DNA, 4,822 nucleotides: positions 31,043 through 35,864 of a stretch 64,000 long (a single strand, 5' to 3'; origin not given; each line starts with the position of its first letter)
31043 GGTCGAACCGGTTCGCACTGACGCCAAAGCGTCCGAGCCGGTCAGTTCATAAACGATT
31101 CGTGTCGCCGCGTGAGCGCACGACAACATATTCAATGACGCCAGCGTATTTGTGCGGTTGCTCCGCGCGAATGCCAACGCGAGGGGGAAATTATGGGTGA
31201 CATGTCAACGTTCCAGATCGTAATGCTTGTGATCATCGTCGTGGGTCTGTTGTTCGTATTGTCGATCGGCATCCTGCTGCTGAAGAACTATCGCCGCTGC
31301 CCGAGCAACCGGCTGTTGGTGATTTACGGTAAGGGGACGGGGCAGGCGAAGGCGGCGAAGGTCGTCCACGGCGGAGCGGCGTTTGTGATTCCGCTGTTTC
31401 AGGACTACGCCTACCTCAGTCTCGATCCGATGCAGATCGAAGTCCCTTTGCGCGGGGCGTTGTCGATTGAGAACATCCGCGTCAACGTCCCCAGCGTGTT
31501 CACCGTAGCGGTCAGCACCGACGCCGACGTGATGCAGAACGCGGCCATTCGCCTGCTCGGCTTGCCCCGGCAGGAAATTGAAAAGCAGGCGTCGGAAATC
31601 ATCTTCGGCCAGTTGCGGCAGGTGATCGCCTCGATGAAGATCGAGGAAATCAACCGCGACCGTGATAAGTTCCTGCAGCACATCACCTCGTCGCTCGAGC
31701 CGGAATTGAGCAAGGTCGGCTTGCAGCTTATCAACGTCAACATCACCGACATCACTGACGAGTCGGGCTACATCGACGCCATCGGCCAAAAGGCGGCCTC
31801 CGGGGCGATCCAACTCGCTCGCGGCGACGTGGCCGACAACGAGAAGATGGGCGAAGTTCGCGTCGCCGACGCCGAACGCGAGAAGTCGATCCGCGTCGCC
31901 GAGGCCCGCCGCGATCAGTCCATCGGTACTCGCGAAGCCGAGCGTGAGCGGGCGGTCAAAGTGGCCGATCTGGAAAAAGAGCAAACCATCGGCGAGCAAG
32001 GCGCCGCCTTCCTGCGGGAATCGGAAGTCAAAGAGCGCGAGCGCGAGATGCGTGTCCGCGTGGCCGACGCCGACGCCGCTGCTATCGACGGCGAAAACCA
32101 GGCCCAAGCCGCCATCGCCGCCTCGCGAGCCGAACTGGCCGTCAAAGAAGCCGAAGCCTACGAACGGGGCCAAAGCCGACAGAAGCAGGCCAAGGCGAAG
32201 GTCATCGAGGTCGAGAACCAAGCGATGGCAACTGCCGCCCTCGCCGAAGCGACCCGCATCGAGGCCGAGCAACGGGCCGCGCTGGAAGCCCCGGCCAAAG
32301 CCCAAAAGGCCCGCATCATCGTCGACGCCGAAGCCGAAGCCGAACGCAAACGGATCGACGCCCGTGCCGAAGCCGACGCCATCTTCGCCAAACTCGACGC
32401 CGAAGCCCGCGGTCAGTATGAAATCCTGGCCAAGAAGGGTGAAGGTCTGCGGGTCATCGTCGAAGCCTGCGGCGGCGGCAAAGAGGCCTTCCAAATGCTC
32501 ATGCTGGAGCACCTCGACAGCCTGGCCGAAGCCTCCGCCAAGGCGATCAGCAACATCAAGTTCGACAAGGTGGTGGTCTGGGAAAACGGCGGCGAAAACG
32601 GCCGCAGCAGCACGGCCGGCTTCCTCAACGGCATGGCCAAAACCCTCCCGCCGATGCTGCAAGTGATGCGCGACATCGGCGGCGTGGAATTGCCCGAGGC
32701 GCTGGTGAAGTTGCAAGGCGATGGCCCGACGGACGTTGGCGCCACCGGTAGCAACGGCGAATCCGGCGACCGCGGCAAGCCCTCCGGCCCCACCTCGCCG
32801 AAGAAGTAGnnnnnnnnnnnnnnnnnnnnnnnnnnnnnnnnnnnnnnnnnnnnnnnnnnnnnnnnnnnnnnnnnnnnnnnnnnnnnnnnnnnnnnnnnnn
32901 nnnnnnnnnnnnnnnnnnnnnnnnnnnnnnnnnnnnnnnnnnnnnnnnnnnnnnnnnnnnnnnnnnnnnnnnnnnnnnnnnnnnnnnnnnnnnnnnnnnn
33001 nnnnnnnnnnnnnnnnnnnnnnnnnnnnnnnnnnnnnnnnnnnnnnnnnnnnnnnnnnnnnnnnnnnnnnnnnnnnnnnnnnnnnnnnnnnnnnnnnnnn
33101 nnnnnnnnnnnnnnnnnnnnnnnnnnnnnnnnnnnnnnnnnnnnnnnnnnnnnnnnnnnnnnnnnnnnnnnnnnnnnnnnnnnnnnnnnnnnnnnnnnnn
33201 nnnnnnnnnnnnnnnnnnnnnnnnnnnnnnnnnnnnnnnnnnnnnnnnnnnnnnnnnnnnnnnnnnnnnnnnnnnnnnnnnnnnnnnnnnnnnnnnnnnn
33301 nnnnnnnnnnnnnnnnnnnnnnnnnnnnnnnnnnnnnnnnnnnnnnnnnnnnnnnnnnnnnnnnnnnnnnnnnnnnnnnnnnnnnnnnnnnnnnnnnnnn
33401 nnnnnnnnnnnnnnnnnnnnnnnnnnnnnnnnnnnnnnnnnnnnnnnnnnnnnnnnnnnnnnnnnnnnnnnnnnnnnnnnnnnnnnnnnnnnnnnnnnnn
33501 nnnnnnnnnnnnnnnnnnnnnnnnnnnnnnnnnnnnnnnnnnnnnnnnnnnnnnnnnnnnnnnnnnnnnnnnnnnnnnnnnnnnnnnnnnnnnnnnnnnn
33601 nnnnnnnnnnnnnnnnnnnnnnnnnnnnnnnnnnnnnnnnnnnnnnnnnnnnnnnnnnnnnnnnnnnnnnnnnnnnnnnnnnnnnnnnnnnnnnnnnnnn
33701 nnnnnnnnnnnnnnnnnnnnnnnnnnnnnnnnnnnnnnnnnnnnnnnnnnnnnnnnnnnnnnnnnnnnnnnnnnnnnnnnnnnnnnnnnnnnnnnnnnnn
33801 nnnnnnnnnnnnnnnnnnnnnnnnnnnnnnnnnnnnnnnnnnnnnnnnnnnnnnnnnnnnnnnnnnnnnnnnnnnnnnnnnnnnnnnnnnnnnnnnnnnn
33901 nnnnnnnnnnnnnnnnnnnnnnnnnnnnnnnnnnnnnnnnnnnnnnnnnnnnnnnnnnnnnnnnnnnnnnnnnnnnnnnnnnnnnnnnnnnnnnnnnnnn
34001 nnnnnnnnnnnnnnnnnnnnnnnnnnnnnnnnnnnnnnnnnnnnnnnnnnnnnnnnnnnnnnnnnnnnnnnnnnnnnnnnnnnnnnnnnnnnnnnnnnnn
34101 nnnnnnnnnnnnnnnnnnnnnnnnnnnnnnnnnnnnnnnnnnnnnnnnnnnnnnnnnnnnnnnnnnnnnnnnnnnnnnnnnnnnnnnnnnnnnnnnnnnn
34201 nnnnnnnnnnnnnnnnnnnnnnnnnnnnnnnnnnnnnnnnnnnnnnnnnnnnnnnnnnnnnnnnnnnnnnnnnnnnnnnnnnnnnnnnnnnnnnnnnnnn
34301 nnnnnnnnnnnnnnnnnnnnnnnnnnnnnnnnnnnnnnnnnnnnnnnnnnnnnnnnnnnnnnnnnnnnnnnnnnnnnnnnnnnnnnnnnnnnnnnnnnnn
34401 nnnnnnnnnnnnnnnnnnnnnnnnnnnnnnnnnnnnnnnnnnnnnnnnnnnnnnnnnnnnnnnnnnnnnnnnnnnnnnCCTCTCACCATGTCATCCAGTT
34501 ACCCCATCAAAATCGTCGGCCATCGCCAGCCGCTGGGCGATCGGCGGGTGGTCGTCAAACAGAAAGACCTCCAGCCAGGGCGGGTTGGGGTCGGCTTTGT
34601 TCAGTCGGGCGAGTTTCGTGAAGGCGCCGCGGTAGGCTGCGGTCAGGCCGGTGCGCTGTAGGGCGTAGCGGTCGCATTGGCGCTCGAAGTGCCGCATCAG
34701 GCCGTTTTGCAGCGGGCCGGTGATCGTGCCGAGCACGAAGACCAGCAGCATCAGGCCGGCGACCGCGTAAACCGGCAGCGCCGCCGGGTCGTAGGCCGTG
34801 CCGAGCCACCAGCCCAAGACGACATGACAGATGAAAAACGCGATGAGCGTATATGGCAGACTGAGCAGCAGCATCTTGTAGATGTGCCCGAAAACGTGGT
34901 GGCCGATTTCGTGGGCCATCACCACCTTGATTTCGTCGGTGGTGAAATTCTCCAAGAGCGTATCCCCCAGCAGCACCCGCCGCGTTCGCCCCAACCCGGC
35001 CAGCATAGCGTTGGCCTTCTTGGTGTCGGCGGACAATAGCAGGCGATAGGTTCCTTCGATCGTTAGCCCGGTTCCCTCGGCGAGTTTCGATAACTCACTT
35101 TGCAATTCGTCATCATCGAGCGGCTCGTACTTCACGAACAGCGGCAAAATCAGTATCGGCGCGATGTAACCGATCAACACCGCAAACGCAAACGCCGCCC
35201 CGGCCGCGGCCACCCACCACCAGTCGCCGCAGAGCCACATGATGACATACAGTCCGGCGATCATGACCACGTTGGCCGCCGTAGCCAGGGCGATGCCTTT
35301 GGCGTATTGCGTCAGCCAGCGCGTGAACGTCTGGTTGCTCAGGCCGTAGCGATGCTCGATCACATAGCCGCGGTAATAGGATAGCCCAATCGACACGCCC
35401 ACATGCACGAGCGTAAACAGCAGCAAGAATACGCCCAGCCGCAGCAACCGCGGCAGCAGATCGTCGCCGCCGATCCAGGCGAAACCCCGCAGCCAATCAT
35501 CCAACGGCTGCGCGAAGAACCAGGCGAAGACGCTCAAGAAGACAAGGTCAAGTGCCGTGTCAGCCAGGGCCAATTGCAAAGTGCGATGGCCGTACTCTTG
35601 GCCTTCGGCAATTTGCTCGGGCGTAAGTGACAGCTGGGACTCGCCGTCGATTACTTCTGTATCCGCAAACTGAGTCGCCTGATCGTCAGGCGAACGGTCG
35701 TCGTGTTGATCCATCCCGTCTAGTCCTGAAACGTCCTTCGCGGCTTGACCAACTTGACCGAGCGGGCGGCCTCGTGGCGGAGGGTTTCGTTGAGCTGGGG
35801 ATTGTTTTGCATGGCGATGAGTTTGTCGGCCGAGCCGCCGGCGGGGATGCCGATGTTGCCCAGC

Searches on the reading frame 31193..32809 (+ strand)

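Call 50: search_protein_families(library=pfam, proteins=[window:31193-32809:+], max_evalue=0.001)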
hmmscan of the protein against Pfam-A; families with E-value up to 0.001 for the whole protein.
window:31193-32809:+ (538 aa): 1 family
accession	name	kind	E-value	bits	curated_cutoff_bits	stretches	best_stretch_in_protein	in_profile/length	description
PF01145.31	Band_7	-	1.2e-25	91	23.6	1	37-217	4-175/176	SPFH domain / Band 7 family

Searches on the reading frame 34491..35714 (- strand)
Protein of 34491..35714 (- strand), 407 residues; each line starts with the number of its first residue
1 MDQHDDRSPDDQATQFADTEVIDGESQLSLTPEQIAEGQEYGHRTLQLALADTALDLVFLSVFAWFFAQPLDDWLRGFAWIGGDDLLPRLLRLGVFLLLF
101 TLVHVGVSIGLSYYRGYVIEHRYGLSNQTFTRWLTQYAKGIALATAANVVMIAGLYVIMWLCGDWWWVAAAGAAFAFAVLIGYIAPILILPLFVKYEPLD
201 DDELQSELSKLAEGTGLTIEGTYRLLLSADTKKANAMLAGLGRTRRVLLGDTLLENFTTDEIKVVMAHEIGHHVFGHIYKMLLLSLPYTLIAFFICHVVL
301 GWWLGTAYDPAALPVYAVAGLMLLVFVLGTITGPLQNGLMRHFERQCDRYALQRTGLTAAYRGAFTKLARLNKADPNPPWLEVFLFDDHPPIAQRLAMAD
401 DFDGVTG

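Call 50: search_protein_families(library=pfam, proteins=[window:34491-35714:-], max_evalue=0.001)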
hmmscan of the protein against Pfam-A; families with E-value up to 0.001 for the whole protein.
window:34491-35714:- (407 aa): 2 families
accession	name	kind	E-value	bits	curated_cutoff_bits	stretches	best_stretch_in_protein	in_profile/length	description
PF16491.10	Peptidase_M48_N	-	3e-25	89.5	27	1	29-195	18-179/179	CAAX prenyl protease N-terminal, five membrane helices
PF01435.24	Peptidase_M48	-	4.8e-24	85.6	20.3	1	199-399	2-182/186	Peptidase family M48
